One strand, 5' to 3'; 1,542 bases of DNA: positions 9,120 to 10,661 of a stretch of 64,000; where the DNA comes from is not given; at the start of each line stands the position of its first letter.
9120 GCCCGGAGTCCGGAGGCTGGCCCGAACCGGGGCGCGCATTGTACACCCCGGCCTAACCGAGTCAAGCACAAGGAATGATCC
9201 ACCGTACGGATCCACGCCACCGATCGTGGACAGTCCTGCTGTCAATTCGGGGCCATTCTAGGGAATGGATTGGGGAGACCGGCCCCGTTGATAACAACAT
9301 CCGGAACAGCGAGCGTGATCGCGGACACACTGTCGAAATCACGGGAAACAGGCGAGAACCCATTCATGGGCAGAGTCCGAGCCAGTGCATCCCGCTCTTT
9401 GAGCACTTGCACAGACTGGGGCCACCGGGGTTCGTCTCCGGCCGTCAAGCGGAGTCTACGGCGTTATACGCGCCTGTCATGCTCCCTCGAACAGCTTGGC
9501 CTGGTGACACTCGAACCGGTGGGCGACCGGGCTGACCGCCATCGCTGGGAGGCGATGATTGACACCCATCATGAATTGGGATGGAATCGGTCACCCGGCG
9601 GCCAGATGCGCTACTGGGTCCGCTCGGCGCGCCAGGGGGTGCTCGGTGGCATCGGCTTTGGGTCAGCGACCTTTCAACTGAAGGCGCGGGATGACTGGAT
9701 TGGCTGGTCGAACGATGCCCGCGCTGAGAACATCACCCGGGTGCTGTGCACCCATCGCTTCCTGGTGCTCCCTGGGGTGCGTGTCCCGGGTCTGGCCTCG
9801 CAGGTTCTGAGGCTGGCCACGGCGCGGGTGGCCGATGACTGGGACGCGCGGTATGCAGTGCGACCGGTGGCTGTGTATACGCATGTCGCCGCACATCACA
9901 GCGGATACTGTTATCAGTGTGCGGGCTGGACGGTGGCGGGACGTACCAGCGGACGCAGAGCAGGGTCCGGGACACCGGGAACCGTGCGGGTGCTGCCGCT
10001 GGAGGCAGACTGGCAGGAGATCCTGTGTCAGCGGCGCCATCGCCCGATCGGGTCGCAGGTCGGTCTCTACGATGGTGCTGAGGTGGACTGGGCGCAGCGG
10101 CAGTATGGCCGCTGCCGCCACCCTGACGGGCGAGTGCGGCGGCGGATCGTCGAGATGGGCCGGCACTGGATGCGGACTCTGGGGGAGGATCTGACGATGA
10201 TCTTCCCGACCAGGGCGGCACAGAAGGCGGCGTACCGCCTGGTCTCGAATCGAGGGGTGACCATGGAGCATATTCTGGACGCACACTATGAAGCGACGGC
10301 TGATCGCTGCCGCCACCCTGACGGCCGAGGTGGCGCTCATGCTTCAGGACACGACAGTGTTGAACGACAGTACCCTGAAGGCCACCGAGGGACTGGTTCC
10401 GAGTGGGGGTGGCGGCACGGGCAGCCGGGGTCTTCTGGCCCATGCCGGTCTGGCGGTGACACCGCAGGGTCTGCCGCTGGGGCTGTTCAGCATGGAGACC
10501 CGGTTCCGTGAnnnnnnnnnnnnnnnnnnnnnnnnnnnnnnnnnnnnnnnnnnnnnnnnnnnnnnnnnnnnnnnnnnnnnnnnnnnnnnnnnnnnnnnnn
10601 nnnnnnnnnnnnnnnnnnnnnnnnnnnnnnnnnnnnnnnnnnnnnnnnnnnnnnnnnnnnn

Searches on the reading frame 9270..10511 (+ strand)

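Call 96: search_protein_families(library=pfam, max_evalue=0.001, proteins=[window:9270-10511:+])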
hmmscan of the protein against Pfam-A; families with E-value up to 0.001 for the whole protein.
window:9270-10511:+ (413 aa): 2 families
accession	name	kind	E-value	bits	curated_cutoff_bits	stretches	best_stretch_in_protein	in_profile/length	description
PF14236.12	DruA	-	2e-23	83.5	27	1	81-206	52-180/297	Druantia protein DruA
PF14706.11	Tnp_DNA_bind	-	0.00021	21.4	24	1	273-329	1-57/58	Transposase DNA-binding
